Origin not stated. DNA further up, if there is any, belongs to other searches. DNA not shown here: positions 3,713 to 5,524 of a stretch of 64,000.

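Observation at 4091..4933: GH18-like module with a degenerate DxxDxDxE motif in all three large paralogs (probable non-catalytic glycan-binding pseudo-enzyme fused to an intact hydrolase)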

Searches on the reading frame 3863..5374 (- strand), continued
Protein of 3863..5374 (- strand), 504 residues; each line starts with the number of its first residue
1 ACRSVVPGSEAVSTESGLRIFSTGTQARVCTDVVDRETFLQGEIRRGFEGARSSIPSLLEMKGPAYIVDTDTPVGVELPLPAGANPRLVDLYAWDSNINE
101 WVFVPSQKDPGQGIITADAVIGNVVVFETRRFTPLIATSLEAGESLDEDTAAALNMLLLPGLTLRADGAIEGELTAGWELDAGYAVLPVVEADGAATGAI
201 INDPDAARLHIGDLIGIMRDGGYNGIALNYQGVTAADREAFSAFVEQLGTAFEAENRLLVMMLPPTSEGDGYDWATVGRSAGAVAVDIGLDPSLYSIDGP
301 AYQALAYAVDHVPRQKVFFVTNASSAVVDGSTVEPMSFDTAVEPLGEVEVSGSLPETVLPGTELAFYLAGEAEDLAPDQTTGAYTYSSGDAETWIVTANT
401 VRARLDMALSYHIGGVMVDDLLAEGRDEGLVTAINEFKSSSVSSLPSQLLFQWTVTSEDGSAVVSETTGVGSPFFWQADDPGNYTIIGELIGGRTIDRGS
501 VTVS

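Call 46: fold_search(model_id=the predicted structure, library=pdb)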
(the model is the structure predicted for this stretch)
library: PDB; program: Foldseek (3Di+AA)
matches with E <= 10: 1494; with E <= 0.001: 244
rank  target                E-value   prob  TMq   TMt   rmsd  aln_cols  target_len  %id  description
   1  4s3k                  8.2e-17  1.00  0.46  0.54  10.8       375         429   15  Crystal structure of the Bacillus megaterium QM B1551 spore cortex-lytic enzyme SleL (released 2015-08-19)
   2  5jh8                  1.1e-16  1.00  0.45  0.70   8.1       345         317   17  Crystal structure of chitinase from Chromobacterium violaceum ATCC 12472 (released 2016-05-25)
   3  4s3j_C                4.0e-15  1.00  0.46  0.54   9.4       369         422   15  Crystal structure of the Bacillus cereus spore cortex-lytic enzyme SleL (released 2015-08-19)
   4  4wiw_A                5.9e-15  1.00  0.44  0.61  10.2       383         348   15  Crystal structure of C-terminal domain of putative chitinase from Desulfitobacterium hafniense DCB-2 (released 2014-10-08)
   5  4wiw_D                7.9e-15  1.00  0.46  0.64  10.0       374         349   15  Crystal structure of C-terminal domain of putative chitinase from Desulfitobacterium hafniense DCB-2 (released 2014-10-08)
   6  4s3j_A                1.0e-14  1.00  0.45  0.53   9.5       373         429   14  Crystal structure of the Bacillus cereus spore cortex-lytic enzyme SleL (released 2015-08-19)
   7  4q6t                  1.1e-14  1.00  0.47  0.68   4.3       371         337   17  The crystal structure of a class V chitininase from Pseudomonas fluorescens Pf-5 (released 2014-05-07)
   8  4s3j_B                2.1e-14  1.00  0.45  0.52   9.0       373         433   14  Crystal structure of the Bacillus cereus spore cortex-lytic enzyme SleL (released 2015-08-19)
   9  3cz8_B                8.5e-14  1.00  0.39  0.63   8.3       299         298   14  Crystal structure of putative sporulation-specific glycosylase ydhD from Bacillus subtilis (released 2008-05-27)
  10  3cz8_A                1.1e-13  1.00  0.38  0.62   8.3       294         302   14  Crystal structure of putative sporulation-specific glycosylase ydhD from Bacillus subtilis (released 2008-05-27)
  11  8hw8_A                1.3e-13  1.00  0.45  0.67   8.0       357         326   13  Crystal structure of Heterodera glycines chitinase 2 D129A/E131A mutant in complex with nodulation factor SmNF-V (C16: (released 2024-06-05)
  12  8hw6                  1.7e-13  1.00  0.43  0.65   8.6       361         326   13  Crystal structure of Heterodera glycines chitinase 2 (released 2024-06-05)
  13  5y29                  3.4e-13  1.00  0.44  0.57   8.1       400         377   14  Crystal structure of Ostrinia furnacalis Group II chitinase catalytic domain 1 (released 2018-01-17)
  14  5wvg_A                4.8e-13  1.00  0.45  0.60  10.4       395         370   16  Crystal structure of a mutant insect group III chitinase complex with (GlcNAc)5 (CAD1-E647L-(GlcNAc)5 ) from Ostrinia  (released 2017-12-27)
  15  8hw7_A                5.4e-13  1.00  0.42  0.63   8.5       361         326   13  Crystal structure of Heterodera glycines chitinase 2 D129A/E131A mutant in complex with chitopentaose (released 2024-06-05)
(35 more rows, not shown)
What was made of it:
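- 4055..4984 (-): Member 3 pseudo-GH18 (beta/alpha)8 barrel with alpha+beta insertion (residues 248-557); the finding's region 4091-4933 lies inside it. Foldseek: SleL 4s3k 8e-17, 5jh8, 4q6t, YdhD (call 46).
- On GH18 (CAZy) / Pfam PF00704: Foldseek 4s3k 8e-17, 5jh8 1e-16, 4q6t 1e-14, TMt up to 0.70 (call 46).
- GH18 fold with the Glu lost, as in Ym1 and YKL-40, which also appear among the structural matches (call 46).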

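Call 48: find_encoding_contigs(protein=P0155, flank=10000, max_places=2)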
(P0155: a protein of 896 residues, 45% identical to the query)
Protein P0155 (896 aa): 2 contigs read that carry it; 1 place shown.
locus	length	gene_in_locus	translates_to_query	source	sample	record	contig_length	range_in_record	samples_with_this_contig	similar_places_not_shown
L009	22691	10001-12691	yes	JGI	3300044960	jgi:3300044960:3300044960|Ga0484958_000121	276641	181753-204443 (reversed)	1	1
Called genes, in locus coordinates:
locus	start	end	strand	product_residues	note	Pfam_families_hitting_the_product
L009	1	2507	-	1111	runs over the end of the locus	PF00512:HisKA, PF02518:HATPase_c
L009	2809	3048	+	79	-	-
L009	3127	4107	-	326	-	PF13489:Methyltransf_23, PF13847:Methyltransf_31, PF08241:Methyltransf_11, PF08242:Methyltransf_12, PF13649:Methyltransf_25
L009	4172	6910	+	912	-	-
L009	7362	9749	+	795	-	PF00704:Glyco_hydro_18 (faint)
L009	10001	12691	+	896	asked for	-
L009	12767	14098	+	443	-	-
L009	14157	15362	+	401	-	PF00331:Glyco_hydro_10 (weak)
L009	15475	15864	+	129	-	-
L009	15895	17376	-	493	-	PF01171:ATP_bind_3, PF09179:TilS (weak), PF11734:TilS_C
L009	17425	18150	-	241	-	PF00595:PDZ (weak), PF13180:PDZ_2, PF17820:PDZ_6, PF14685:PDZ_Tricorn (faint), PF13180:PDZ_2 (weak)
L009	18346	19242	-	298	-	PF00294:PfkB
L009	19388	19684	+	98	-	PF06056:Terminase_5 (weak), PF13384:HTH_23 (weak)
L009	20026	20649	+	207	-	PF02607:B12-binding_2, PF02310:B12-binding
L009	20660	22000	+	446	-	PF13520:AA_permease_2, PF00324:AA_permease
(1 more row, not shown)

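Call 49: find_encoding_contigs(protein=P0156, flank=10000, max_places=2)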
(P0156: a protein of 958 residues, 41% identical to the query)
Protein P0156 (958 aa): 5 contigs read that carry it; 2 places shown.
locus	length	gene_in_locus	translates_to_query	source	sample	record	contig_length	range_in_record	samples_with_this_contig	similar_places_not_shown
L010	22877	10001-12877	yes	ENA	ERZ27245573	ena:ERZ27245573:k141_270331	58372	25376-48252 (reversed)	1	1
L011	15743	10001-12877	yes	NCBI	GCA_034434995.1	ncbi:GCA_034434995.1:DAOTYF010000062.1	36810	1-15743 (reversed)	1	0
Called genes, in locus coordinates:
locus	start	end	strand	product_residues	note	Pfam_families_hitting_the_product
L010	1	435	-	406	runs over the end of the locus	PF00493:MCM (faint), PF07728:AAA_5 (faint), PF13401:AAA_22 (faint), PF01078:Mg_chelatase (weak), PF17863:AAA_lid_2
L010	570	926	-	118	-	PF21784:Bflower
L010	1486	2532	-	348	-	PF00154:RecA_N, PF08423:Rad51, PF06745:ATPase (weak), PF27531:MT3502_N (weak), PF21096:RecA_C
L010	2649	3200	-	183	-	PF01986:DUF123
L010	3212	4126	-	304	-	PF13489:Methyltransf_23 (weak), PF13847:Methyltransf_31 (weak), PF08241:Methyltransf_11, PF08242:Methyltransf_12 (faint), PF13649:Methyltransf_25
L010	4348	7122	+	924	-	-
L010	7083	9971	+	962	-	-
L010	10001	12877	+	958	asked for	PF00704:Glyco_hydro_18 (weak)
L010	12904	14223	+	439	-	PF00150:Cellulase (weak)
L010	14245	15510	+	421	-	-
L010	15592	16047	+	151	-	PF00072:Response_reg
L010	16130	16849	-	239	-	PF13197:DUF4013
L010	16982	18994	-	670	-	-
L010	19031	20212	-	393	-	PF00989:PAS, PF13188:PAS_8 (weak), PF08448:PAS_4, PF13426:PAS_9, PF00512:HisKA, PF13581:HATPase_c_2 (faint), PF02518:HATPase_c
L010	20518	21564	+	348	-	PF00575:S1, PF23459:S1_RRP5 (weak), PF00575:S1, PF23459:S1_RRP5 (weak)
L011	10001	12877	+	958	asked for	PF00704:Glyco_hydro_18 (weak)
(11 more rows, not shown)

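Call 65: find_encoding_contigs(protein=P0160, flank=8000, max_places=1)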
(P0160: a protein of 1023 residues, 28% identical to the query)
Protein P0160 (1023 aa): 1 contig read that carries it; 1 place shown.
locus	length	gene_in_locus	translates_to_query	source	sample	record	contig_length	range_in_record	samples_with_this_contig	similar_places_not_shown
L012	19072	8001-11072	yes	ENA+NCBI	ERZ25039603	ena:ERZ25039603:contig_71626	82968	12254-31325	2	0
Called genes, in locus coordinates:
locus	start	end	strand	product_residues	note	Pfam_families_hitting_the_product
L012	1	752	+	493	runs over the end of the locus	PF03816:LytR_cpsA_psr, PF13399:LytR_C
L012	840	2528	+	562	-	PF04151:PPC (faint)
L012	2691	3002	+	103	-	-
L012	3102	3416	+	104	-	PF13365:Trypsin_2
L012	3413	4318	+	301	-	PF13180:PDZ_2, PF17820:PDZ_6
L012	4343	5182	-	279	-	PF00590:TP_methylase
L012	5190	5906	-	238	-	PF06745:ATPase, PF13481:AAA_25 (weak), PF23442:DUF7125 (faint)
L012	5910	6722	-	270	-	-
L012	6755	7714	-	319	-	PF13623:SurA_N_2, PF13624:SurA_N_3, PF13145:Rotamase_2, PF13616:Rotamase_3, PF00639:Rotamase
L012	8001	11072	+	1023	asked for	PF00704:Glyco_hydro_18 (faint), PF06347:SH3_4 (weak), PF08239:SH3_3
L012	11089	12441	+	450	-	-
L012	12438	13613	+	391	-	-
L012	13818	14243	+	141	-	PF02381:MraZ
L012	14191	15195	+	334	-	PF01795:Methyltransf_5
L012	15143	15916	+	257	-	-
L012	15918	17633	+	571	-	PF03717:PBP_dimer, PF00905:Transpeptidase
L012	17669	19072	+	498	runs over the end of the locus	PF01225:Mur_ligase (weak), PF08245:Mur_ligase_M, PF02875:Mur_ligase_C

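Call 66: find_encoding_contigs(protein=P0154, flank=8000, max_places=1)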
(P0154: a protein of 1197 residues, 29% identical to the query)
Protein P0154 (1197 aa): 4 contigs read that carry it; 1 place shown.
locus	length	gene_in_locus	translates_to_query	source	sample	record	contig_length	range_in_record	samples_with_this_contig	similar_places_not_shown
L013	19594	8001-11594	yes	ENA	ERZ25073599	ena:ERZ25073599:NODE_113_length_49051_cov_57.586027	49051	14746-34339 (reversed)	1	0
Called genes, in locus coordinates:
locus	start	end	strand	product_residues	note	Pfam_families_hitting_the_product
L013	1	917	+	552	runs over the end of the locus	PF13531:SBP_bac_11, PF00092:VWA, PF13519:VWA_2, PF13768:VWA_3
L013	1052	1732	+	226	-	PF04012:PspA_IM30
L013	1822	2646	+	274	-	-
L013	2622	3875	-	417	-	PF01476:LysM, PF00188:CAP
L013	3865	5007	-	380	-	PF01476:LysM, PF00188:CAP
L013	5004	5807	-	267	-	PF03976:PPK2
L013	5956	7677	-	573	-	-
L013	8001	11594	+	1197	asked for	PF03118:RNA_pol_A_CTD (weak), PF00704:Glyco_hydro_18 (weak), PF16158:N_BRCA1_IG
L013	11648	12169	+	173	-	-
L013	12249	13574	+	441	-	-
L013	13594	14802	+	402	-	-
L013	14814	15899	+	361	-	PF01137:RTC, PF05189:RTC_insert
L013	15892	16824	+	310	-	PF23023:Anti-Pycsar_Apyc1, PF00753:Lactamase_B, PF13691:Lactamase_B_4 (weak), PF12706:Lactamase_B_2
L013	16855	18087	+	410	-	PF13439:Glyco_transf_4, PF13579:Glyco_trans_4_4, PF00534:Glycos_transf_1, PF13692:Glyco_trans_1_4, PF13524:Glyco_trans_1_2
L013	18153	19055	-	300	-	PF14257:DUF4349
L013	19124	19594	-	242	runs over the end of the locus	PF00149:Metallophos, PF12850:Metallophos_2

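Call 67: find_encoding_contigs(protein=P0161, flank=8000, max_places=1)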
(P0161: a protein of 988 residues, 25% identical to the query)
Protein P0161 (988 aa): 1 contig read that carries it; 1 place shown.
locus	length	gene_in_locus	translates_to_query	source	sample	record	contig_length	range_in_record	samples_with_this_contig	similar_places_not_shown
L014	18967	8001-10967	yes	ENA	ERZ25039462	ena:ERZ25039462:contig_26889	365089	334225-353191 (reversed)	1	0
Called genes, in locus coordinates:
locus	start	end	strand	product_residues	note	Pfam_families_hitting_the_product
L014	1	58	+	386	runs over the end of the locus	PF01551:Peptidase_M23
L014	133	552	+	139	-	PF04519:Bactofilin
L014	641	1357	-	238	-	PF02683:DsbD_TM, PF13386:DsbD_2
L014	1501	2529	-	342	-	PF08240:ADH_N, PF01262:AlaDh_PNT_C (weak), PF16912:Glu_dehyd_C, PF00107:ADH_zinc_N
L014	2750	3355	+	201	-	PF18967:PycTM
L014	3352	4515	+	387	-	PF00931:NB-ARC, PF13173:AAA_14 (weak), PF13401:AAA_22 (weak)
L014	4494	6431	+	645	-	PF25872:HTH_77, PF17874:TPR_MalT (weak), PF13424:TPR_12, PF00515:TPR_1 (faint), PF07719:TPR_2 (faint), PF13424:TPR_12, PF17874:TPR_MalT (weak), PF13424:TPR_12 (weak), +2 more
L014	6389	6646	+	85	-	-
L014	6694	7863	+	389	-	PF00089:Trypsin, PF13365:Trypsin_2, PF00595:PDZ, PF13180:PDZ_2, PF17820:PDZ_6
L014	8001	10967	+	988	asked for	PF00331:Glyco_hydro_10 (weak)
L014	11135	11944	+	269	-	PF00150:Cellulase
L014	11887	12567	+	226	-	-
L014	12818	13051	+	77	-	-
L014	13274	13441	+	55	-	-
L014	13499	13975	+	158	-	-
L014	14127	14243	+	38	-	-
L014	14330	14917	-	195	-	-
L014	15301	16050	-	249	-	-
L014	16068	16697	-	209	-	-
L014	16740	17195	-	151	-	-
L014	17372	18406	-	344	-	PF03308:MeaB, PF00009:GTP_EFTU (faint), PF02492:cobW (weak)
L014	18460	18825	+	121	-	-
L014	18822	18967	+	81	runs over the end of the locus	PF20582:UPF0758_N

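Call 71: list_cluster_members(proteins=[P0020, P0023, P0025, P0033, P0042, P0047, P0058, P0085, P0108, P0031])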
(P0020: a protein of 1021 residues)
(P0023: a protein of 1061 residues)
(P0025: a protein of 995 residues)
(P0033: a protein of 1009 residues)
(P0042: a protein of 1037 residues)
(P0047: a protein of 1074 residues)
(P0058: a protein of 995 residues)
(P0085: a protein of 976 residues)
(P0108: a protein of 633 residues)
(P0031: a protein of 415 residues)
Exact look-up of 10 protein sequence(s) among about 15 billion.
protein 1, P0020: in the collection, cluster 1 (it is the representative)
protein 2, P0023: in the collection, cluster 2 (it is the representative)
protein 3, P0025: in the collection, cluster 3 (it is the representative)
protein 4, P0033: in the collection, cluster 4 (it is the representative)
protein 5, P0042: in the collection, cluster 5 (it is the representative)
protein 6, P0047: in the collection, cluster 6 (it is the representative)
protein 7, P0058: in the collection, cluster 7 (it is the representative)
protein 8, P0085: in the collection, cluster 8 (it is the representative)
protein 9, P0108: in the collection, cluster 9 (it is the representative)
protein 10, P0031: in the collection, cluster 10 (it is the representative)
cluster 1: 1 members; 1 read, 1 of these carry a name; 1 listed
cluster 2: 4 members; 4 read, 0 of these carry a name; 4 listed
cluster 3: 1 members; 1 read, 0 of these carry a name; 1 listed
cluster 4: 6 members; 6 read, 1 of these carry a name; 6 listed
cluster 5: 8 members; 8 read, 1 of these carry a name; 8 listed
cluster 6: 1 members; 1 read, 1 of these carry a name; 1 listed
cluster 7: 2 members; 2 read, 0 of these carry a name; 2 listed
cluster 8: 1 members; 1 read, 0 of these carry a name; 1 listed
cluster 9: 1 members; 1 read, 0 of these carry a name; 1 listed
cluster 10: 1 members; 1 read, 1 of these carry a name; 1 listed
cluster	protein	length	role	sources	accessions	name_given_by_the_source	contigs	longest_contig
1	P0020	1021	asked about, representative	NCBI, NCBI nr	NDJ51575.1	MAG: hypothetical protein GYB68_00655 [Chloroflexi bacterium] | hypothetical protein [Chloroflexota bacterium]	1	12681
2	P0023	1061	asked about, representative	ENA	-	-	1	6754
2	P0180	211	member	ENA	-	-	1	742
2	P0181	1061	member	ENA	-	-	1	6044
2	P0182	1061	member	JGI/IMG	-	-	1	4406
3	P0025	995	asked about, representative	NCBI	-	-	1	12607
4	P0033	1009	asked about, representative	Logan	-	-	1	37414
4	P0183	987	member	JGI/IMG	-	uncharacterized protein YgiM (DUF1202 family)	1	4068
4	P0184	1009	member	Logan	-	-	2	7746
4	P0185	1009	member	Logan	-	-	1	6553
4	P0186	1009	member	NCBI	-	-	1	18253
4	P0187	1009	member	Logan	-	-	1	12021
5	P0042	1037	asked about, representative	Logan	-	-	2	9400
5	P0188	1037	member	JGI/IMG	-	hypothetical protein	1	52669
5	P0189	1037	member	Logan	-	-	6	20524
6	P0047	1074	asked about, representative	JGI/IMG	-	uncharacterized protein YraI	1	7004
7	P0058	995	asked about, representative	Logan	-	-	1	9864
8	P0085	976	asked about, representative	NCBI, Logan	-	-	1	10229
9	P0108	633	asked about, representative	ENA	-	-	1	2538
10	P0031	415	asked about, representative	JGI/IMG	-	hypothetical protein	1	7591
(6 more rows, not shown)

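Call 79: find_encoding_contigs(protein=P0163, flank=8000, max_places=1)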
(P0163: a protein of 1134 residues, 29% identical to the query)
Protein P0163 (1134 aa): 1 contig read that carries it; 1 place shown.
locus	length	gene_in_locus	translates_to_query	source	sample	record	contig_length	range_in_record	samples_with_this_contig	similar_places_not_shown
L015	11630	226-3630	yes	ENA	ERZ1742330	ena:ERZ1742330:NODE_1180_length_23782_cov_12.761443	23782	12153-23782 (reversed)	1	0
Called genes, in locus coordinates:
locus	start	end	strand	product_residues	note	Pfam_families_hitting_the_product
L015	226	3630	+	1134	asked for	PF16158:N_BRCA1_IG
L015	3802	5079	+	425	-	PF01018:GTP1_OBG, PF01926:MMR_HSR1, PF02421:FeoB_N, PF09269:DUF1967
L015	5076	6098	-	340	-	PF01636:APH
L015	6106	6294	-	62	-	-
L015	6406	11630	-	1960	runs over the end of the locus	PF02415:Chlam_PMP (faint), PF18998:Flg_new_2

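Call 80: find_encoding_contigs(protein=P0159, flank=10000, max_places=1)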
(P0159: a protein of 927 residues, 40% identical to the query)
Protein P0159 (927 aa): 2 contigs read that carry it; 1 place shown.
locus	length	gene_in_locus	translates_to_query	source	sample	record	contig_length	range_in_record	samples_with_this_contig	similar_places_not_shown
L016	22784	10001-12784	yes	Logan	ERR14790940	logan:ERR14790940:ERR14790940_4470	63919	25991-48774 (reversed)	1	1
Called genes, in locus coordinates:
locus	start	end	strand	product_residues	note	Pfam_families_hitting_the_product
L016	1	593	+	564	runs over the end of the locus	PF05833:NFACT_N, PF05670:NFACT-R_1, PF18297:NFACT-R_2 (weak)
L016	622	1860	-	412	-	PF13439:Glyco_transf_4 (weak), PF00534:Glycos_transf_1, PF13692:Glyco_trans_1_4, PF13524:Glyco_trans_1_2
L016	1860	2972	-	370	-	PF13439:Glyco_transf_4, PF13579:Glyco_trans_4_4, PF20706:GT4-conflict, PF00534:Glycos_transf_1, PF13692:Glyco_trans_1_4, PF13524:Glyco_trans_1_2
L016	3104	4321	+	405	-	PF02771:Acyl-CoA_dh_N, PF02770:Acyl-CoA_dh_M, PF00441:Acyl-CoA_dh_1, PF08028:Acyl-CoA_dh_2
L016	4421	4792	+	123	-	-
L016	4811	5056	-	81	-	PF01037:AsnC_trans_reg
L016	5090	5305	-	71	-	-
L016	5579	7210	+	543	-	-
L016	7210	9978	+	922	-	-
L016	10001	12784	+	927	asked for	-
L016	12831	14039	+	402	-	-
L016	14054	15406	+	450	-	-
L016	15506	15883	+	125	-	PF00072:Response_reg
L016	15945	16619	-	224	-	PF13197:DUF4013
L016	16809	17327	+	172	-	PF01281:Ribosomal_L9_N, PF03948:Ribosomal_L9_C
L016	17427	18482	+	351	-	PF13413:HTH_25, PF13464:RodZ_C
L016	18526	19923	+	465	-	PF00919:UPF0004, PF04055:Radical_SAM, PF18693:TRAM_2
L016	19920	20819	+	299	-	PF02574:S-methyl_trans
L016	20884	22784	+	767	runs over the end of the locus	PF08267:Meth_synt_1, PF01717:Meth_synt_2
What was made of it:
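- Envelope-related neighbours in individual loci: the mraZ-rsmH-ftsI-murE cluster and an LCP gene in L012, LysM-CAP in L013, M23/bactofilin in L014, RodZ in L016 (calls 65-67, 80).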
